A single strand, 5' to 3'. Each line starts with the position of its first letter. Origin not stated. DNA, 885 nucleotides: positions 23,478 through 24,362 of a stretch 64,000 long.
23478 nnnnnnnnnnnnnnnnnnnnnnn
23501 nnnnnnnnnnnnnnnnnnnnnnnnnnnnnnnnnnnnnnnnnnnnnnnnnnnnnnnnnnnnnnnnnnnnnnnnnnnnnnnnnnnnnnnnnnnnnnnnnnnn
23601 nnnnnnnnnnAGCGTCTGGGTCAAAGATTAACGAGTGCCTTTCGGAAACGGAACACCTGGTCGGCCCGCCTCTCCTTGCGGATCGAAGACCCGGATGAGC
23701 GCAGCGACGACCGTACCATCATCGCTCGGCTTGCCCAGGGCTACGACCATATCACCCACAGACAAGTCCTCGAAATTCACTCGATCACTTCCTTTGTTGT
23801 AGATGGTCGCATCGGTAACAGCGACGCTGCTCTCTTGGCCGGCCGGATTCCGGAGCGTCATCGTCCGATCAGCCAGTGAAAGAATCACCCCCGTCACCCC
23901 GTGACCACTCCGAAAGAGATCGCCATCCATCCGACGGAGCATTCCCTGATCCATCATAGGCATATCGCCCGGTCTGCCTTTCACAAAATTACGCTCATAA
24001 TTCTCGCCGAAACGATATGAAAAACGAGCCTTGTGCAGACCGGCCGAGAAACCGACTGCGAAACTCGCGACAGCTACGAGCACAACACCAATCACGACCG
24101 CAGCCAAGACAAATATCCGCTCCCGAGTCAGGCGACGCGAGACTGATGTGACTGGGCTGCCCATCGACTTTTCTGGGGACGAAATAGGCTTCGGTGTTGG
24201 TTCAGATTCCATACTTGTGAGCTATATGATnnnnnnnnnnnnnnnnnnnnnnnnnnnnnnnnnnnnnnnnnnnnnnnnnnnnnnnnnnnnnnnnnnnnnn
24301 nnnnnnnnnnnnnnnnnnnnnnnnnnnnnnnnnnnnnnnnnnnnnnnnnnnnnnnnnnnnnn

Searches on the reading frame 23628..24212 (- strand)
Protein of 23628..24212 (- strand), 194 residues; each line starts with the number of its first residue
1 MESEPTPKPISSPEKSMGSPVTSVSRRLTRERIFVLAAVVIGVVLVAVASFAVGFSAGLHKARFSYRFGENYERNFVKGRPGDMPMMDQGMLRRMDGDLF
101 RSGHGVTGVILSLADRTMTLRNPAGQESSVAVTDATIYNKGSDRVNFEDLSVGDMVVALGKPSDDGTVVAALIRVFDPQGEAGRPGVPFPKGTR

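Call 73: search_protein_families(library=pfam, proteins=[window:23628-24212:-], max_evalue=0.001)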
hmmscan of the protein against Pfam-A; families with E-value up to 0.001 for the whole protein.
window:23628-24212:- (194 aa): 1 family
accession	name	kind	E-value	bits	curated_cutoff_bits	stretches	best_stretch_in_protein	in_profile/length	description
PF18914.6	DUF5666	-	2.6e-07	31.2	27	1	107-173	1-59/60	Domain of unknown function (DUF5666)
